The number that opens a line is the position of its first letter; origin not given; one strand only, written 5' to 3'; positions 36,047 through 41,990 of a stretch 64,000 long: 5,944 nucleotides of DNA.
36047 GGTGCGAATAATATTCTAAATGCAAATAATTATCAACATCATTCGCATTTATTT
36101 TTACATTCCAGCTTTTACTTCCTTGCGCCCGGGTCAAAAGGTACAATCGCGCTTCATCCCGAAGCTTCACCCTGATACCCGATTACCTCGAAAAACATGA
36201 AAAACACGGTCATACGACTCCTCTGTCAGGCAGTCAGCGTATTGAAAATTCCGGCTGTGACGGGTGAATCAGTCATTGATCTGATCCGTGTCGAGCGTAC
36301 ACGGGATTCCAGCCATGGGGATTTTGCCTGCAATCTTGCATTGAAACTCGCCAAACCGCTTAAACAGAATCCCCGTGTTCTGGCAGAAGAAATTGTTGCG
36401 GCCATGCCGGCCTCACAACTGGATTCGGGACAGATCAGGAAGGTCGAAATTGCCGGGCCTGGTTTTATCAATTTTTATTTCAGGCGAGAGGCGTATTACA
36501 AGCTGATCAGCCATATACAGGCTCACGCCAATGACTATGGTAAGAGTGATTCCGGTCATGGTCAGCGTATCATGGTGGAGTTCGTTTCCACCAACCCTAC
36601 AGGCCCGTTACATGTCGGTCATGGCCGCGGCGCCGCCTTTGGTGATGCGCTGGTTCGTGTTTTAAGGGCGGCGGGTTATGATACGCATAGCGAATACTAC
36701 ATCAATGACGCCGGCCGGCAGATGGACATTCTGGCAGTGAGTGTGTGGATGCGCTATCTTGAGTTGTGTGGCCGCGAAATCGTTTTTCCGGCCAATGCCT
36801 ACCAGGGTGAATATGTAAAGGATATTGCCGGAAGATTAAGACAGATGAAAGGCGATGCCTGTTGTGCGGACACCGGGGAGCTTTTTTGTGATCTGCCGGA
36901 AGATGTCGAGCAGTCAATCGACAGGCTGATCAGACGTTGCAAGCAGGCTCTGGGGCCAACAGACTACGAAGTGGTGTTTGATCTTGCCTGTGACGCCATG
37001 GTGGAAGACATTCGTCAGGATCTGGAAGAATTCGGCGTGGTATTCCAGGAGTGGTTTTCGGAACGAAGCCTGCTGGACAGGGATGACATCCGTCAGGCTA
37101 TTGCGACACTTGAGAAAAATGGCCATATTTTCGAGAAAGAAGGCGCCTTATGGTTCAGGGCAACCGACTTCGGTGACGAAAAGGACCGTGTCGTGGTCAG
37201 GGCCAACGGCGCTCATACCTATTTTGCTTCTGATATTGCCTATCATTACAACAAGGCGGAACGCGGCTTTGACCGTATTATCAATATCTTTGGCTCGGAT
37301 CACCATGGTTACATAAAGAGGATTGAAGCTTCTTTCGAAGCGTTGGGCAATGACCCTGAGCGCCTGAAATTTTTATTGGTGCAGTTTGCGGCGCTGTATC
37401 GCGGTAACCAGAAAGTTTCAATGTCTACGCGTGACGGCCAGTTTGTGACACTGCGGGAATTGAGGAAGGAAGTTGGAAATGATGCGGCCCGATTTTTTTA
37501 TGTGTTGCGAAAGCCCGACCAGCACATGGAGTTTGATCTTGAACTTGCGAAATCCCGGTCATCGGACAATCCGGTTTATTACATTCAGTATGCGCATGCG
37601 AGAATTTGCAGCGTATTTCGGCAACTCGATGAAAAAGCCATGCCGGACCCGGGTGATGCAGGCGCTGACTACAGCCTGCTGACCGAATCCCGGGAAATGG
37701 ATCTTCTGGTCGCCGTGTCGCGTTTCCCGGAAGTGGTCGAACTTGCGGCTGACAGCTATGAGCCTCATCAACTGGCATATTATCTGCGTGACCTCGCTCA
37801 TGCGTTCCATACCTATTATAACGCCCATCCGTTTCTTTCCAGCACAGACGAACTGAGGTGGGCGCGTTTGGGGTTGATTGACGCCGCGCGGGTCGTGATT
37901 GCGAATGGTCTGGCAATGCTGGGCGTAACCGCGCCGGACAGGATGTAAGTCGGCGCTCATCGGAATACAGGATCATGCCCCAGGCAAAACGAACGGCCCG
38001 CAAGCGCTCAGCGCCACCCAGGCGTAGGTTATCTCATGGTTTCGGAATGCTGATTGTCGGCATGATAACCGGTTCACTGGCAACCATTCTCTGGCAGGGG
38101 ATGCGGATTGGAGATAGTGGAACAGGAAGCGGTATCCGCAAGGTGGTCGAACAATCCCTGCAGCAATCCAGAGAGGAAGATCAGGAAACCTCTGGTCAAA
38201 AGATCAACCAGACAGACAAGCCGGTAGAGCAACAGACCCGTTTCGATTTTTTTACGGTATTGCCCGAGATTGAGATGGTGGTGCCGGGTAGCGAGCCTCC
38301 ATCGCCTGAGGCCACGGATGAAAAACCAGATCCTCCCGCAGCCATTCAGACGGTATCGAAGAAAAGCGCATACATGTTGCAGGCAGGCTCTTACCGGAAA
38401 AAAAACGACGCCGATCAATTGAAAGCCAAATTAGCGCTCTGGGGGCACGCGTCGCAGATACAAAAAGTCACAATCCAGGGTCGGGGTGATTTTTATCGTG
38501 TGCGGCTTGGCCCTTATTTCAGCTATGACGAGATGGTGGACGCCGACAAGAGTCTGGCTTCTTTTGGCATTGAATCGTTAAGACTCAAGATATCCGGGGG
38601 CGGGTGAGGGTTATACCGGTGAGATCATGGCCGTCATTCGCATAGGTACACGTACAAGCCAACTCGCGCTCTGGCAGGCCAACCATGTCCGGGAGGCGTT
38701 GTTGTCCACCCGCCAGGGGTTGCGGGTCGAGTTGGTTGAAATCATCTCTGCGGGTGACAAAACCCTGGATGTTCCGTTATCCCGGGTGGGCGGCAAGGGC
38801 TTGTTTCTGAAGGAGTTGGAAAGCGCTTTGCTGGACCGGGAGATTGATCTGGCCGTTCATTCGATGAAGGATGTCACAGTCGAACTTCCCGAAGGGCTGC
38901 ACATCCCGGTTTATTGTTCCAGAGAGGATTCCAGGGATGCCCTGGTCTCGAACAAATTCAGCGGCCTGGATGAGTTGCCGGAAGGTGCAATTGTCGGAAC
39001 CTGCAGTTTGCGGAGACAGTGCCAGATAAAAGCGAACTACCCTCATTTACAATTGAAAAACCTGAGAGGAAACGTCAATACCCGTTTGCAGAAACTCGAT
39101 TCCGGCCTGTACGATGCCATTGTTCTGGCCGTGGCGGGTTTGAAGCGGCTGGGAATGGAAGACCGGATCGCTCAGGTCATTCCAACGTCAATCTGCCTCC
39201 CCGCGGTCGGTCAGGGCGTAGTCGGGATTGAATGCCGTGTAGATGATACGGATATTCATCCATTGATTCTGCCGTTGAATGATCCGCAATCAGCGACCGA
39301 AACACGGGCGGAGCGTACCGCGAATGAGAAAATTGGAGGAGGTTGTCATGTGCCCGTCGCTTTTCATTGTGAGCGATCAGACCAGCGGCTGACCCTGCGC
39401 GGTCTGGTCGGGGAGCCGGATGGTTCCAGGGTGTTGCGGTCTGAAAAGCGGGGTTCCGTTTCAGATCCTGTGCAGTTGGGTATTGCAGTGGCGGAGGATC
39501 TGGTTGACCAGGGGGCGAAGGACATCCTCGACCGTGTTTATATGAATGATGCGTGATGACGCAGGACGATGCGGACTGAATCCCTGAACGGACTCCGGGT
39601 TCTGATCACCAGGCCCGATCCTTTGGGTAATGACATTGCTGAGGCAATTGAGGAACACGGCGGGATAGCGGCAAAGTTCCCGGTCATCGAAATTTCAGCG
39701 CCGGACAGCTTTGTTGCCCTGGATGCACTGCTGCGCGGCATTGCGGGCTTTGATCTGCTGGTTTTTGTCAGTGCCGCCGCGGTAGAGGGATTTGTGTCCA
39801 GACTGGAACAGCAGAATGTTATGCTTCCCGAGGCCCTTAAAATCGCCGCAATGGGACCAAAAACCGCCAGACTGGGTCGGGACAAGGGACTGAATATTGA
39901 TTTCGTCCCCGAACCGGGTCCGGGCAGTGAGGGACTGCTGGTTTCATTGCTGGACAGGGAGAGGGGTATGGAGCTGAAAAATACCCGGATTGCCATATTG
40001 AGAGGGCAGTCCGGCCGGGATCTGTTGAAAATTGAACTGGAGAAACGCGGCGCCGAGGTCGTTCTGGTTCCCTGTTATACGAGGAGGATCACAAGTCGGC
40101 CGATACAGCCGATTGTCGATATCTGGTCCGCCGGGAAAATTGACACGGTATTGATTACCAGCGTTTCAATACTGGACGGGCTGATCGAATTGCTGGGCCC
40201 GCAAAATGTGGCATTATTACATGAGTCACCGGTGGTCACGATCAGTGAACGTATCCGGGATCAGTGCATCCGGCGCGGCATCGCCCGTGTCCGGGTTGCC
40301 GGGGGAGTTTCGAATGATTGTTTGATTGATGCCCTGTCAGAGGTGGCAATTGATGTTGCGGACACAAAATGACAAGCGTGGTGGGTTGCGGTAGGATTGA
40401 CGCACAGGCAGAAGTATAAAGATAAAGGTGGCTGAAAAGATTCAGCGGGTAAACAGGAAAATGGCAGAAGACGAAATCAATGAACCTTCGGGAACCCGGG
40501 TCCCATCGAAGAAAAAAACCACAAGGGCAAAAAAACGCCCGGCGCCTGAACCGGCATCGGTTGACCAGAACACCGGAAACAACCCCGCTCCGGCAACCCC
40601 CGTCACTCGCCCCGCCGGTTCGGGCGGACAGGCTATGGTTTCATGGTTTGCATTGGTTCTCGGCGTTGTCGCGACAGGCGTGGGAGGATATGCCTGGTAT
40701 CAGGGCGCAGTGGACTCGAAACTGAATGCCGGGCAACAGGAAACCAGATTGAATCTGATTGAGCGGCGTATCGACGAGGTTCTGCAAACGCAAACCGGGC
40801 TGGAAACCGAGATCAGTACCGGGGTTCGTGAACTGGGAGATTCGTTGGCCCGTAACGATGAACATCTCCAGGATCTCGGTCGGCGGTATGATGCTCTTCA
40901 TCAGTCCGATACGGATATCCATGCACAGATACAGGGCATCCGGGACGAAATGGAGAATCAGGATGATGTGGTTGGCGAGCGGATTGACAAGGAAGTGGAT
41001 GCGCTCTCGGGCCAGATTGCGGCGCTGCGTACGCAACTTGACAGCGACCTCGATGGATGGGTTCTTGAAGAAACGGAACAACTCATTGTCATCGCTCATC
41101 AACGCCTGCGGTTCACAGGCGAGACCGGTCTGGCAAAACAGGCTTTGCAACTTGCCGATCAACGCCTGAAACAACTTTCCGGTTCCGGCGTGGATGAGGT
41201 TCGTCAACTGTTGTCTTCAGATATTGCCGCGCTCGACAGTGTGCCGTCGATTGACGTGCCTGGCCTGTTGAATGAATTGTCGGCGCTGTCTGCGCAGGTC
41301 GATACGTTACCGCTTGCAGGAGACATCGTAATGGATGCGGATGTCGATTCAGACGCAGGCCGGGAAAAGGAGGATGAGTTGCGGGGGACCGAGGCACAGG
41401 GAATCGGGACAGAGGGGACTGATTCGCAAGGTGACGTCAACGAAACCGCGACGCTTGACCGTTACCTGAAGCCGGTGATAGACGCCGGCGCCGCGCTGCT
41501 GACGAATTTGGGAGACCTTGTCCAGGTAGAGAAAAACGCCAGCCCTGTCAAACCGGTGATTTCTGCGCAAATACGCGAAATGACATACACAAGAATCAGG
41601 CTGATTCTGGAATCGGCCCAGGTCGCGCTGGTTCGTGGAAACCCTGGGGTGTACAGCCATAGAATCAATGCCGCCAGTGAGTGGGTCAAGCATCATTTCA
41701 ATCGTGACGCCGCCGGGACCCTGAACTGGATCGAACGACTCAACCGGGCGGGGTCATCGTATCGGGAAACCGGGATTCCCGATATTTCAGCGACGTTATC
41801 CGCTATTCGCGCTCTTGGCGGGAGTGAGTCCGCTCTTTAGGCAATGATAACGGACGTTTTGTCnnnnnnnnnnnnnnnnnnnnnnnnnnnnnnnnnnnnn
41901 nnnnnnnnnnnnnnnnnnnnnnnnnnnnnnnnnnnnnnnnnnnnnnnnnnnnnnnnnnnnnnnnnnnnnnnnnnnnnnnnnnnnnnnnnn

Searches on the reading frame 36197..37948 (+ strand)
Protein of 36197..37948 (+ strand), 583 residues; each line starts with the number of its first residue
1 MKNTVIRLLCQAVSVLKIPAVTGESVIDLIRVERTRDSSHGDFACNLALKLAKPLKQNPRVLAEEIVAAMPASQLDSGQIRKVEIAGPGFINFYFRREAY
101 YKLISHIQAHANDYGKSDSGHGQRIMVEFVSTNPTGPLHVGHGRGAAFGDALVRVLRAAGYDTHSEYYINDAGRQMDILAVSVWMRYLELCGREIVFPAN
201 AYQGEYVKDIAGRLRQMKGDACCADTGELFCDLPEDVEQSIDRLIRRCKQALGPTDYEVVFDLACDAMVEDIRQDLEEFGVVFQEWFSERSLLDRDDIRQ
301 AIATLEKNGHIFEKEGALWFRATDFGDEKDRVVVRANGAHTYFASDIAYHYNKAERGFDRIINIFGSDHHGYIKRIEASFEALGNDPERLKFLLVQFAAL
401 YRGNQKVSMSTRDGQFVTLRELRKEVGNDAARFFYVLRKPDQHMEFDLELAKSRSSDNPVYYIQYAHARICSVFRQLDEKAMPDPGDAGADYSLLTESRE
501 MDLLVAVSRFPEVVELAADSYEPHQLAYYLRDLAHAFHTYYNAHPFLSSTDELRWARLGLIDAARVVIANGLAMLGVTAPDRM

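Call 25: search_protein_families(library=ncbifam, proteins=[window:36197-37948:+], max_evalue=0.00001)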
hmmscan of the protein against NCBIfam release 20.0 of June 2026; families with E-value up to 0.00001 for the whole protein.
window:36197-37948:+ (583 aa): 4 families
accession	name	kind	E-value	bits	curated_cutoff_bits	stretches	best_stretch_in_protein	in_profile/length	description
TIGR00456.1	argS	equivalog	1e-137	459.9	261.65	1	27-583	21-569/569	arginine--tRNA ligase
NF002447.0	PRK01611.3-4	equivalog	7.4e-66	222.8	460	2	23-353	21-321/613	arginine--tRNA ligase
NF002446.0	PRK01611.3-3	equivalog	1.5e-64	218.4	399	3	423-583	481-636/636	arginine--tRNA ligase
NF045898.1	ArgS_rel_codon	equivalog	6.2e-44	150.8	340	2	421-583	170-327/327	ArgS-related anticodon-binding protein NrtL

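Call 26: list_cluster_members(proteins=[window:36197-37948:+, window:7255-10941:-, window:13857-15116:+, window:15895-16686:+, window:3038-4021:-, window:22320-23291:-, window:41864-43171:+, window:11219-12463:-, window:38627-39556:+, window:32174-33262:-])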
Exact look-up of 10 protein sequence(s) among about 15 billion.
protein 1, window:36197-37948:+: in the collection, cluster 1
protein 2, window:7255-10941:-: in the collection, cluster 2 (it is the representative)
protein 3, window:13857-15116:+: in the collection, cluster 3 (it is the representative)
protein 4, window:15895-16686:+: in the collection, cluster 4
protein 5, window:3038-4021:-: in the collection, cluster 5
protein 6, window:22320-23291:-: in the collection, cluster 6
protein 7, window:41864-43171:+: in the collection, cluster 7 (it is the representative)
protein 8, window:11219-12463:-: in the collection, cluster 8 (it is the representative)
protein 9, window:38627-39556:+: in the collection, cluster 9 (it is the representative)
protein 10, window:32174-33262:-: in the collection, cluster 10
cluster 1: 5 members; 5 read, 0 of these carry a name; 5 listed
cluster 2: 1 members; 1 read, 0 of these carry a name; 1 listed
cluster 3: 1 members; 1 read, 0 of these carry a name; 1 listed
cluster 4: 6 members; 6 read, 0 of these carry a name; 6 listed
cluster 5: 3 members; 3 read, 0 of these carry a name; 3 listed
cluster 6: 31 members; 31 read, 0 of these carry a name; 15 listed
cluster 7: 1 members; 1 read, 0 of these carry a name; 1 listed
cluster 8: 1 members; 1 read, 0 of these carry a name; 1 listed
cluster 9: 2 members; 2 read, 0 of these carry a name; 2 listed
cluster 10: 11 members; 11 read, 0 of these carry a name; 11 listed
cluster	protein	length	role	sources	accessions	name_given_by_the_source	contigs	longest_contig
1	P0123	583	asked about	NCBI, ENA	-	-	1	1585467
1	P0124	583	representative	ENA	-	-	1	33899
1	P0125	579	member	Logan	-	-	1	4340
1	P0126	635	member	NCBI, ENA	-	-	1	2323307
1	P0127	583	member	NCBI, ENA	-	-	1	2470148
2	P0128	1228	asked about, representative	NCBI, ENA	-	-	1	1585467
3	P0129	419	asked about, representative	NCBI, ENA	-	-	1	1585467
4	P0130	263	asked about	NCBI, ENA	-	-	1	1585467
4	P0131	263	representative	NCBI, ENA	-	-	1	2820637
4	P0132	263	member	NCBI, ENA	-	-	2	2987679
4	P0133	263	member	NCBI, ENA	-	-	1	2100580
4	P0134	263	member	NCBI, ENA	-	-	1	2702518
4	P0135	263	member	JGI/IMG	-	-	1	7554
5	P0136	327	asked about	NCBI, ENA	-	-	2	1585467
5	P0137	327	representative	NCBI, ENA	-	-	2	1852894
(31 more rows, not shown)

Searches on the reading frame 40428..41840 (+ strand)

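Call 25: search_protein_families(library=ncbifam, proteins=[window:40428-41840:+], max_evalue=0.00001)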
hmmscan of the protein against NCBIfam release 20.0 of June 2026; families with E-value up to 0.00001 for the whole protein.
window:40428-41840:+ (470 aa): 2 families
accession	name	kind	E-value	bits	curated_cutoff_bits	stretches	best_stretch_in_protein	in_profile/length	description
NF005411.0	PRK06975.1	equivalog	1e-39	136.4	414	1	4-463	260-656/660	fused uroporphyrinogen-III synthase HemD/membrane protein HemX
NF008173.0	PRK10920.1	equivalog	6.7e-16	58.3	313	1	147-310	69-232/390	uroporphyrinogen-III C-methyltransferase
